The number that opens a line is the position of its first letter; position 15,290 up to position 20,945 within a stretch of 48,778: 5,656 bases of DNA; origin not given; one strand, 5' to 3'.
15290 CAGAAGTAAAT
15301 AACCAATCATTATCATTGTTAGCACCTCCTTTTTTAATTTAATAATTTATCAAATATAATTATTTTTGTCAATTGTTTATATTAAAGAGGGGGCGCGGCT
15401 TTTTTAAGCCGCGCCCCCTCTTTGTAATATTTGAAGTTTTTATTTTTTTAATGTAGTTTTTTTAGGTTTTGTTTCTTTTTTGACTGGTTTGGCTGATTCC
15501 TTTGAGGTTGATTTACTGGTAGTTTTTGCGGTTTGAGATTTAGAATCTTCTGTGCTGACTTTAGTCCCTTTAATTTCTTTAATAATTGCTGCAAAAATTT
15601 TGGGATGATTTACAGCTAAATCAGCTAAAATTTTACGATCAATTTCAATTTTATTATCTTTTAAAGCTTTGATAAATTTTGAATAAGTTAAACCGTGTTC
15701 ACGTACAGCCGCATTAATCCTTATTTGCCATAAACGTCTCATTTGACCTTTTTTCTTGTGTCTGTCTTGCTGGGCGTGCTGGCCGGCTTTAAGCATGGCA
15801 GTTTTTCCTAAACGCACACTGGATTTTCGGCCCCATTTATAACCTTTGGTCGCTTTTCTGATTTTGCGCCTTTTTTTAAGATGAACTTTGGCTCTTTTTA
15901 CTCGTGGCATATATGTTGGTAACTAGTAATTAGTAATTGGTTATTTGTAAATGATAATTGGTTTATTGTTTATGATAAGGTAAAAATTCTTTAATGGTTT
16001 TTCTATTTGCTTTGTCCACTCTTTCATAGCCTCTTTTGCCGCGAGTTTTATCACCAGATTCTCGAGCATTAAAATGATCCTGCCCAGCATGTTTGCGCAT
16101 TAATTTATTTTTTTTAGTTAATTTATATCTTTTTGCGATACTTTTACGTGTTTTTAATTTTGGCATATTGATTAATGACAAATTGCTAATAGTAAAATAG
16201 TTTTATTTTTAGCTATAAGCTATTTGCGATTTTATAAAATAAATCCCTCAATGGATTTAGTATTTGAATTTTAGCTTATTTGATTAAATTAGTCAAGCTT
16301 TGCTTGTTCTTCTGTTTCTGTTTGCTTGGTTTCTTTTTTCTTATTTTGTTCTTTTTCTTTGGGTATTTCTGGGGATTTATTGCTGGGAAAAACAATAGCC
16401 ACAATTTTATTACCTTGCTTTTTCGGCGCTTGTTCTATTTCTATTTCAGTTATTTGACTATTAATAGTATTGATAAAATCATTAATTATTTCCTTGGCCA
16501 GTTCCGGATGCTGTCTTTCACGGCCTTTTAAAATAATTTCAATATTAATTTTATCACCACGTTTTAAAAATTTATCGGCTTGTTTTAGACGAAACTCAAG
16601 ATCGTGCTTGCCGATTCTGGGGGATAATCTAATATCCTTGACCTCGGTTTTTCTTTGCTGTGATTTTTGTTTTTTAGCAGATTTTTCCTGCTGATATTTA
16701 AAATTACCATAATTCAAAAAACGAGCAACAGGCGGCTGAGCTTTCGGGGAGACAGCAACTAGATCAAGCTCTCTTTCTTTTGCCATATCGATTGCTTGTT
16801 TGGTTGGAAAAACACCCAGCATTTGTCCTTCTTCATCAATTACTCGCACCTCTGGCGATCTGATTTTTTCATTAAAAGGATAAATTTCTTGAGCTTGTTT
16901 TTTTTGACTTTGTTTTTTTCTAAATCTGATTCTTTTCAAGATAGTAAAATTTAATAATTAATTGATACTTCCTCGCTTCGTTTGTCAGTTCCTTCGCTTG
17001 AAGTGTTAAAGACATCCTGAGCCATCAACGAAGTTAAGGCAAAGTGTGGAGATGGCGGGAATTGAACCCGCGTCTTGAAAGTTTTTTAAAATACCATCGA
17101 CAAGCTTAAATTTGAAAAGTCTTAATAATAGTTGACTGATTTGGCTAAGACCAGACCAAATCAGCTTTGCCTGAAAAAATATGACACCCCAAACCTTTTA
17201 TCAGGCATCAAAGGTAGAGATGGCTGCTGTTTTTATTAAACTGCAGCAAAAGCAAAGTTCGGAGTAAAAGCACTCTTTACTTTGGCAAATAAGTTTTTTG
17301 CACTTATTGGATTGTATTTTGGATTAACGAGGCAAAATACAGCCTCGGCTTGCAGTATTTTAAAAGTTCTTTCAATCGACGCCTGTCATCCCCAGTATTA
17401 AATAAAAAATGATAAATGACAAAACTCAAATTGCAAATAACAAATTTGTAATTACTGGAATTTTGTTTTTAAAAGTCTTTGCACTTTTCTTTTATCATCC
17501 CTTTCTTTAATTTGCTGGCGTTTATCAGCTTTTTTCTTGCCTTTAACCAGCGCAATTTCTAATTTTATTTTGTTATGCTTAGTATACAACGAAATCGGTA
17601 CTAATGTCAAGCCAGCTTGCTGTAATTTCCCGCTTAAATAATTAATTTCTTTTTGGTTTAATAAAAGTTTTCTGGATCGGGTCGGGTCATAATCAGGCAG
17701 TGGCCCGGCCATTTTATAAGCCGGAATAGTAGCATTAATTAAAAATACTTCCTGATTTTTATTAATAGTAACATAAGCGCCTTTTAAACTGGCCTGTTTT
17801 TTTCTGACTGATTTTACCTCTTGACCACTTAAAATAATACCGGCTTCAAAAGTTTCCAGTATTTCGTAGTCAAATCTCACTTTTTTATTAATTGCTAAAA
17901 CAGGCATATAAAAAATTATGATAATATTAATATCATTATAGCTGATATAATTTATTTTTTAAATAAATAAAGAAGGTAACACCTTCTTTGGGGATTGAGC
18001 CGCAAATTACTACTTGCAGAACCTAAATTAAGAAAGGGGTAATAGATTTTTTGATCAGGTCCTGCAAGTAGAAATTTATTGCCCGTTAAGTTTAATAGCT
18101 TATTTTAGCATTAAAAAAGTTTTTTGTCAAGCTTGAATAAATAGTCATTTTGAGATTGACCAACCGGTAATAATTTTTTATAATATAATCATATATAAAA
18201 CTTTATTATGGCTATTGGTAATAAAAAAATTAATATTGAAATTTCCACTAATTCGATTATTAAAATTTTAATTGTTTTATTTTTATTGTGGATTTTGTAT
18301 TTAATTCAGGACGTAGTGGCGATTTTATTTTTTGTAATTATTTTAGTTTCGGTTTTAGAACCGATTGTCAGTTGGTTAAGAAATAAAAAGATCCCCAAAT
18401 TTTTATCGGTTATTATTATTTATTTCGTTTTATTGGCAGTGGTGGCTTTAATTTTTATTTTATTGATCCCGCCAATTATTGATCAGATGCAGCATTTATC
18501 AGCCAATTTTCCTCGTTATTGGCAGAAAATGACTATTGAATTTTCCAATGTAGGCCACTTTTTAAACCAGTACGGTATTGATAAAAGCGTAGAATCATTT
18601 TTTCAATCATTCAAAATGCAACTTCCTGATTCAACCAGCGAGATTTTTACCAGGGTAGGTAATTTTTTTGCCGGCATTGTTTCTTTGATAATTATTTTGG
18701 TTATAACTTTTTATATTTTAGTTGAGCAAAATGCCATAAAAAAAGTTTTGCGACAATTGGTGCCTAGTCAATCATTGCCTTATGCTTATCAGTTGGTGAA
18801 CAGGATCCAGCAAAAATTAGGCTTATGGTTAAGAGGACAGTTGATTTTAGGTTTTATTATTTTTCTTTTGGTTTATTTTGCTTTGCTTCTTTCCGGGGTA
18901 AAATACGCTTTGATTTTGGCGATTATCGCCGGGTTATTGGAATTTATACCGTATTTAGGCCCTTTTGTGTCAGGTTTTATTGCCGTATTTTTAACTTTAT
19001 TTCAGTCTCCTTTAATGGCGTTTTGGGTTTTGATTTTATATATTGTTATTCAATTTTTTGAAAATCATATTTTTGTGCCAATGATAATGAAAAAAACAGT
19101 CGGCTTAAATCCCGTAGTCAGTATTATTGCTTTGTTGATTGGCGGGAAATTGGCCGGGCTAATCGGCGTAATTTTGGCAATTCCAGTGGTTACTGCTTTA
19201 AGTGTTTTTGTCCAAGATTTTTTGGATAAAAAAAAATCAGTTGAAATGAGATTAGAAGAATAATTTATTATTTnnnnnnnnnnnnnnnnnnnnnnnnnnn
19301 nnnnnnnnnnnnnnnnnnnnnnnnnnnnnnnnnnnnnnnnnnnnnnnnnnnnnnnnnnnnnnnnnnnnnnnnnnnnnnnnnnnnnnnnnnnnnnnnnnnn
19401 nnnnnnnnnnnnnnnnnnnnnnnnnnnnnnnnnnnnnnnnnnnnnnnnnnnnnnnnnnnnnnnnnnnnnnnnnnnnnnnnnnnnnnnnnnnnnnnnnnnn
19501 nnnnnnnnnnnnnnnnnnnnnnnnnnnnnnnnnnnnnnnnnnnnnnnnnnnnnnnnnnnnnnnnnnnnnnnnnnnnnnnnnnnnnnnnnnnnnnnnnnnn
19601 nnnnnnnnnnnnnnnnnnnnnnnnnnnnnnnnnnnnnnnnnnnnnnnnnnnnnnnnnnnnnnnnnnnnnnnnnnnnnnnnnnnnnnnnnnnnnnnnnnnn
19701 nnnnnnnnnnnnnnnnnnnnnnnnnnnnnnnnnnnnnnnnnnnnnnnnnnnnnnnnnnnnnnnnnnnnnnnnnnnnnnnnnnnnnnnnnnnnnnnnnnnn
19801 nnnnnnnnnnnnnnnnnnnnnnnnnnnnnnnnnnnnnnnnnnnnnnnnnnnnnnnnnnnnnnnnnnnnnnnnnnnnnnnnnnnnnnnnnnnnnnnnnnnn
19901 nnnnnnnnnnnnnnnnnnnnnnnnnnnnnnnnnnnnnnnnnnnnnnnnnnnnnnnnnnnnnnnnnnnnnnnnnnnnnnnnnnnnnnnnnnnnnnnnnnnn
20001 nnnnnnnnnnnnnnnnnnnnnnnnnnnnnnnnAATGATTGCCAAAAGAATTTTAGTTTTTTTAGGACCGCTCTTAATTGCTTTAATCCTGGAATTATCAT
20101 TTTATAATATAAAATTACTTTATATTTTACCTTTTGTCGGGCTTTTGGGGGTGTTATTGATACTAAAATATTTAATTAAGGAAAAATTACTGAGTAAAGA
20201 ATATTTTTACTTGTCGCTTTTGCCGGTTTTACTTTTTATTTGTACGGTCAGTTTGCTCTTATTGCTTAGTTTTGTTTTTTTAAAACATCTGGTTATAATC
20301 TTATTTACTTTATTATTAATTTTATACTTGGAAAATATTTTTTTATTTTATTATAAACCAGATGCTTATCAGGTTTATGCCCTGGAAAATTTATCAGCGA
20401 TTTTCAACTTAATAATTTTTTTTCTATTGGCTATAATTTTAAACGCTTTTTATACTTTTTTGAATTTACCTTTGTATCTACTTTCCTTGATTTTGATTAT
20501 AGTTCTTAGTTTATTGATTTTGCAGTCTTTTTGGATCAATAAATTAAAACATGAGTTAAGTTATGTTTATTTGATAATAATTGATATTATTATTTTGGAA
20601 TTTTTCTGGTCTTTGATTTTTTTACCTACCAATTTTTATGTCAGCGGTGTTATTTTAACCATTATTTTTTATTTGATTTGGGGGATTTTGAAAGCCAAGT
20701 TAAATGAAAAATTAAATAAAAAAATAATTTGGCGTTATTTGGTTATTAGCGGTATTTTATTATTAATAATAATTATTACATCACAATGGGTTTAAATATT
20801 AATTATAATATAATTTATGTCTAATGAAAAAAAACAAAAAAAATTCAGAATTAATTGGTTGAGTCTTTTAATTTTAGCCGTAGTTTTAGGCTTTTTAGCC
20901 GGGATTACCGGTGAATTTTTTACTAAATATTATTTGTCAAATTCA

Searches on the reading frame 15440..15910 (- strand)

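Call 33: search_protein_families(library=pfam, proteins=[window:15440-15910:-], max_evalue=0.001)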
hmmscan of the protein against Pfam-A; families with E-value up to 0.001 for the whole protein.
window:15440-15910:- (156 aa): 1 family
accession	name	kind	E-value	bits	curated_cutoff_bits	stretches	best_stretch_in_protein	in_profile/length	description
PF00453.23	Ribosomal_L20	-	3.5e-34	117.6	30.8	1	3-109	1-107/107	Ribosomal protein L20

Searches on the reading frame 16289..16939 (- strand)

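Call 33: search_protein_families(library=pfam, proteins=[window:16289-16939:-], max_evalue=0.001)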
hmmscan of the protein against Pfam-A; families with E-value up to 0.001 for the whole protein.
window:16289-16939:- (216 aa): 2 families
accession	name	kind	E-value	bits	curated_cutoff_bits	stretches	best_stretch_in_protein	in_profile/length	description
PF05198.21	IF3_N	-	5.6e-29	100.6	26.9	1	23-91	2-70/70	Translation initiation factor IF-3, N-terminal domain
PF00707.27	IF3_C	-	2.1e-23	82.5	34.8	1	98-185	1-85/86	Translation initiation factor IF-3, C-terminal domain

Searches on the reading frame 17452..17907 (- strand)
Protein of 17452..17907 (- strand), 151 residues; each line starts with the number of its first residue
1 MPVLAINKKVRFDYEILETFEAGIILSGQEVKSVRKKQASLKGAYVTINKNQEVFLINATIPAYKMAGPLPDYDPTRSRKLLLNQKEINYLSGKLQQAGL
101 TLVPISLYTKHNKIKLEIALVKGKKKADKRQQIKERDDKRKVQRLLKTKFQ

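Call 33: search_protein_families(library=pfam, proteins=[window:17452-17907:-], max_evalue=0.001)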
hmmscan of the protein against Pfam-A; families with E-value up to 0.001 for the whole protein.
window:17452-17907:- (151 aa): 1 family
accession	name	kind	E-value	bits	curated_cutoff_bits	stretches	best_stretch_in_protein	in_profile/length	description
PF01668.23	SmpB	-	1.5e-52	177.7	27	1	5-147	2-142/143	SmpB protein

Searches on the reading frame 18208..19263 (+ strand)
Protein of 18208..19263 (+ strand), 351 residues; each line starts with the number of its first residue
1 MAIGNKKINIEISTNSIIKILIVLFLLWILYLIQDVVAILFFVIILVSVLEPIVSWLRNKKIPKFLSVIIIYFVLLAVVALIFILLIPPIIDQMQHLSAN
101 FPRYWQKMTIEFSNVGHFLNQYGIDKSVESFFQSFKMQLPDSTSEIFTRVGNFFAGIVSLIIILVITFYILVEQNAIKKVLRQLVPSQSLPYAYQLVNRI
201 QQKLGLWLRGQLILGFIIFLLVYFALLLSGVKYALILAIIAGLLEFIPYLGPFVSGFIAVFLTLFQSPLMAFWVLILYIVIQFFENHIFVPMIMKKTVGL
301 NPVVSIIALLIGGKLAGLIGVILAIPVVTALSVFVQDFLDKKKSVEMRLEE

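Call 33: search_protein_families(library=pfam, proteins=[window:18208-19263:+], max_evalue=0.001)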
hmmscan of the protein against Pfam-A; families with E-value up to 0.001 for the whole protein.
window:18208-19263:+ (351 aa): 1 family
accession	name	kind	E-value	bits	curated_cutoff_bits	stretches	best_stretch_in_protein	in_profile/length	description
PF01594.21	AI-2E_transport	-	8.1e-61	206.4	34.3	1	19-338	4-326/327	AI-2E family transporter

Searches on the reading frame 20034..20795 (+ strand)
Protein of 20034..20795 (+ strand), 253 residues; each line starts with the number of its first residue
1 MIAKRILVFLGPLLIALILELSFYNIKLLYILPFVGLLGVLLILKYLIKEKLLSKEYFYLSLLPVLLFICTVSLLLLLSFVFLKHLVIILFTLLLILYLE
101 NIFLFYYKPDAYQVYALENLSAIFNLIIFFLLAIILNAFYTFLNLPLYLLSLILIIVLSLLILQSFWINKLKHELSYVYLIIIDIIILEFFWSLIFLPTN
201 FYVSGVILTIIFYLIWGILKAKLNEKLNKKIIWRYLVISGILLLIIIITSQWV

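Call 33: search_protein_families(library=pfam, proteins=[window:20034-20795:+], max_evalue=0.001)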
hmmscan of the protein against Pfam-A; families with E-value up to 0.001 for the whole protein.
window:20034-20795:+ (253 aa): 1 family
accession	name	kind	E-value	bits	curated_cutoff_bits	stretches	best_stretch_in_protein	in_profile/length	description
PF18900.5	DUF5656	-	7.6e-07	29.2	23.3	1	58-248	57-239/242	Protein of unknown function (DUF5656)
